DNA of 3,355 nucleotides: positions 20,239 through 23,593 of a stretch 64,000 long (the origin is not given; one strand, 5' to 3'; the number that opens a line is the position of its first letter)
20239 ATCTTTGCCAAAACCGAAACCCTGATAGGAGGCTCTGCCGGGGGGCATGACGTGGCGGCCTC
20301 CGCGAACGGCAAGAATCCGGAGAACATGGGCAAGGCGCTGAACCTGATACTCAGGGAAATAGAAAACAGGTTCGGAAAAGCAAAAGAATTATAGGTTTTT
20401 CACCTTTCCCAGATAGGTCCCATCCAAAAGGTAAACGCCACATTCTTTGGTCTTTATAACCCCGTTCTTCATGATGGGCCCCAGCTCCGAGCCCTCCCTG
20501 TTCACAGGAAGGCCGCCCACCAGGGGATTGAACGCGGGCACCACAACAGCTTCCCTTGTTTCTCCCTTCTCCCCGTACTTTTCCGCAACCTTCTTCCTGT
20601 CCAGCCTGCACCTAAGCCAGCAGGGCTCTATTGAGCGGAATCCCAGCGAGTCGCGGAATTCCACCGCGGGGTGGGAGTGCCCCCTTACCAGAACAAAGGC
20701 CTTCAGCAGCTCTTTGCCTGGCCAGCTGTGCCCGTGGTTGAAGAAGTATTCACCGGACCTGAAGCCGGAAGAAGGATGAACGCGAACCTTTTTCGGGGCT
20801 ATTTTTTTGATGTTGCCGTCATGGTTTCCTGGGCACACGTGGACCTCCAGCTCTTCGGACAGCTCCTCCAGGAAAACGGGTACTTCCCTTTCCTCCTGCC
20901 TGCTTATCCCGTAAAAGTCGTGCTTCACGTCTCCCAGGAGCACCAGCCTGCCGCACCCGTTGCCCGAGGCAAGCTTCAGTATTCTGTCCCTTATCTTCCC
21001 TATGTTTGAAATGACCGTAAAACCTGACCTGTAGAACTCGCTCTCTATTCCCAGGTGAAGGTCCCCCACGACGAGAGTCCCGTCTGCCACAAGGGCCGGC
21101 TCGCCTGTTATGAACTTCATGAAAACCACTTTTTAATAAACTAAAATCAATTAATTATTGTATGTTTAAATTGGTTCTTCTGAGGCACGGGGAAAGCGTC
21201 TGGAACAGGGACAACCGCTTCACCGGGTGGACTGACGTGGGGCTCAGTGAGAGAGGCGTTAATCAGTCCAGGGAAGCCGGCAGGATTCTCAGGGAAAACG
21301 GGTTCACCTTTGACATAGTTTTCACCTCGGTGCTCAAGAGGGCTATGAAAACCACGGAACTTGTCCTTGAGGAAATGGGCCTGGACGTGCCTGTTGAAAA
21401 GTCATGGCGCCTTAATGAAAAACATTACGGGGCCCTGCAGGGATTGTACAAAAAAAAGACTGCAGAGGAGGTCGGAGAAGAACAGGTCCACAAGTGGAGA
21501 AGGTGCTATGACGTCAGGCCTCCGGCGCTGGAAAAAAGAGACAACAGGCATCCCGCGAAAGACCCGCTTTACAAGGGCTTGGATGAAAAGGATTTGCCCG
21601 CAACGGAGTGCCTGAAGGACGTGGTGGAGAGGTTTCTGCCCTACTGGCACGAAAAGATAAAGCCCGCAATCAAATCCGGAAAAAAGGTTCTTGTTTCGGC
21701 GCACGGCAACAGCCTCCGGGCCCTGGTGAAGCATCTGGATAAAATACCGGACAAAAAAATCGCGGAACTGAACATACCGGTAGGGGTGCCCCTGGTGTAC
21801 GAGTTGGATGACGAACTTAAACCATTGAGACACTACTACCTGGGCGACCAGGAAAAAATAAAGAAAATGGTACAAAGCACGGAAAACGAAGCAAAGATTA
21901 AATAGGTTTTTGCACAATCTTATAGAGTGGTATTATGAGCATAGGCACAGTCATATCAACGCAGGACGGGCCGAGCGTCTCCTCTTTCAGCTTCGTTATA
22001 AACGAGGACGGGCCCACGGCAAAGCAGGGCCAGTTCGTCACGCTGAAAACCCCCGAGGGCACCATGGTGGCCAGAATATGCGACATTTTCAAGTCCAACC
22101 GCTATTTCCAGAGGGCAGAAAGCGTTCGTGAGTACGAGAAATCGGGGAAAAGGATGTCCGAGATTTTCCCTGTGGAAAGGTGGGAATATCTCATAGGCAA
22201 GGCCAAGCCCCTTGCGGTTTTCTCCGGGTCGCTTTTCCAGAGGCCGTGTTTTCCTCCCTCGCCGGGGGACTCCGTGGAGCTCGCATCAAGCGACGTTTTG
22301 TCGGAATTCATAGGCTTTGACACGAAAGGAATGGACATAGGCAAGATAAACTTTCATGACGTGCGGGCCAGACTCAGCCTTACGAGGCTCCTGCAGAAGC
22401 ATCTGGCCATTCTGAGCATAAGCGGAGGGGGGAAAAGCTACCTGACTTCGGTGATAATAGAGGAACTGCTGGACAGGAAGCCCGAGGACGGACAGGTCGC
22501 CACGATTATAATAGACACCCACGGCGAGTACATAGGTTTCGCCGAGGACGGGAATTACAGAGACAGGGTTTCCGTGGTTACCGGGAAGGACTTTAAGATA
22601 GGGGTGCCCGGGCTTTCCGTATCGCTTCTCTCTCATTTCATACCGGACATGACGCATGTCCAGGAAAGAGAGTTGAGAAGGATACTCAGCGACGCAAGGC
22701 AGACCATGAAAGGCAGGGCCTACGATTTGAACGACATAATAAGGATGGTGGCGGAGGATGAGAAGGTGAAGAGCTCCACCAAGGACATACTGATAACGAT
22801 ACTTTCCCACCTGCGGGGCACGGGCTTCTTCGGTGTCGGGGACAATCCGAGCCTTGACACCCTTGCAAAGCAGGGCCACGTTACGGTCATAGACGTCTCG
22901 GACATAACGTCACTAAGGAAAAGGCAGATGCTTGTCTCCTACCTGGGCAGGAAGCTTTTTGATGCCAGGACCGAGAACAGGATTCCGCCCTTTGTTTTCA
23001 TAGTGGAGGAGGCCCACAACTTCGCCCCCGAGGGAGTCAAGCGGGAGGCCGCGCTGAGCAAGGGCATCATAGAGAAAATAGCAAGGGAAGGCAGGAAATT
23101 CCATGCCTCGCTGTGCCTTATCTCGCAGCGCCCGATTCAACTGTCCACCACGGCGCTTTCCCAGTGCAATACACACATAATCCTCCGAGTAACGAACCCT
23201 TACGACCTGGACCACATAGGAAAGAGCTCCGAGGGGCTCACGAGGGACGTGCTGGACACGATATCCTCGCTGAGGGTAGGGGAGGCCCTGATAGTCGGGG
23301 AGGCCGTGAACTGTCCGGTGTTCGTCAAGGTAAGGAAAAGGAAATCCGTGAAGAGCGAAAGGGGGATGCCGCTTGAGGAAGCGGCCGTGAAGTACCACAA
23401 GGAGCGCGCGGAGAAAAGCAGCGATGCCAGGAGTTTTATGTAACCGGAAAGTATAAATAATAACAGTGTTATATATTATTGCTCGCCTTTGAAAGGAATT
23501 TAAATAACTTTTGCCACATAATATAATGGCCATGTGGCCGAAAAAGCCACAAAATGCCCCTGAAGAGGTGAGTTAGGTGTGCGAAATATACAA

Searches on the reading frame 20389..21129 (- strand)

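Call 70: search_protein_families(library=pfam, proteins=[window:20389-21129:-], max_evalue=0.0001)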
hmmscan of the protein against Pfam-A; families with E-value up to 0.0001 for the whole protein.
window:20389-21129:- (246 aa): 1 family
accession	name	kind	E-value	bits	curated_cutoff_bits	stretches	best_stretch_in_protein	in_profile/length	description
PF00149.33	Metallophos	-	8e-07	30.1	21.5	1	19-164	4-168/191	Calcineurin-like phosphoesterase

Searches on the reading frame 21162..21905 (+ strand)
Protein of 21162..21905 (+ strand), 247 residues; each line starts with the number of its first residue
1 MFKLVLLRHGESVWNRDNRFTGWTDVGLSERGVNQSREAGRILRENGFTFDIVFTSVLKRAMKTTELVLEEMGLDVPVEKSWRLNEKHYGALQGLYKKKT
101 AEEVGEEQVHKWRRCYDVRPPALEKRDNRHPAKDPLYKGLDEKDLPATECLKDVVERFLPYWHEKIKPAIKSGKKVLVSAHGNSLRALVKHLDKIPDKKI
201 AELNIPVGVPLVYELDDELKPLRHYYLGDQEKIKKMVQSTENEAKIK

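Call 70: search_protein_families(library=pfam, proteins=[window:21162-21905:+], max_evalue=0.0001)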
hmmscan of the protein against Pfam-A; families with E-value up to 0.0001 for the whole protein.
window:21162-21905:+ (247 aa): 1 family
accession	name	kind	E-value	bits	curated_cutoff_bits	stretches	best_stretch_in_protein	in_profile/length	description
PF00300.27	His_Phos_1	-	1.3e-35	123.3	21.7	1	4-207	1-173/194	Histidine phosphatase superfamily (branch 1)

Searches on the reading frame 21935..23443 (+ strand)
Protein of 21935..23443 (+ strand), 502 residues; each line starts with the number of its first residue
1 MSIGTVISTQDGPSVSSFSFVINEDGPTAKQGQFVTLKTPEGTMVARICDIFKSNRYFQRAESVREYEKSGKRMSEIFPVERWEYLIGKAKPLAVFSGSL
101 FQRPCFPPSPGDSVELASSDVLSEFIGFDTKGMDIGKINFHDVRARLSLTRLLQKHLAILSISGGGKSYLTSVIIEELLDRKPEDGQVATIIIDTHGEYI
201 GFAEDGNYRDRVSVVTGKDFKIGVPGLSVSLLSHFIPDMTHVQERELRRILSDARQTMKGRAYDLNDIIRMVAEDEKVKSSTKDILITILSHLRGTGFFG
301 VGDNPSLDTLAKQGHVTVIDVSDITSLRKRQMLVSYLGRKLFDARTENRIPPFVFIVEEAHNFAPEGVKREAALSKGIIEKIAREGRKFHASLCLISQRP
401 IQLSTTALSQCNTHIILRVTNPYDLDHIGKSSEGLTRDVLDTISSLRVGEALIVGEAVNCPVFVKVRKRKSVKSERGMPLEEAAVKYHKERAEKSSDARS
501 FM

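Call 65: search_protein_families(library=pfam, proteins=[window:21935-23443:+], max_evalue=0.00001)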
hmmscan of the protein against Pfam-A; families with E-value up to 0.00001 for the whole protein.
window:21935-23443:+ (502 aa): 1 family
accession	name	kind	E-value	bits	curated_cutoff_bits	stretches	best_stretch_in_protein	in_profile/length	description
PF01935.23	DUF87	-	5e-27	95.9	23.2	1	134-340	2-219/220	Helicase HerA, central domain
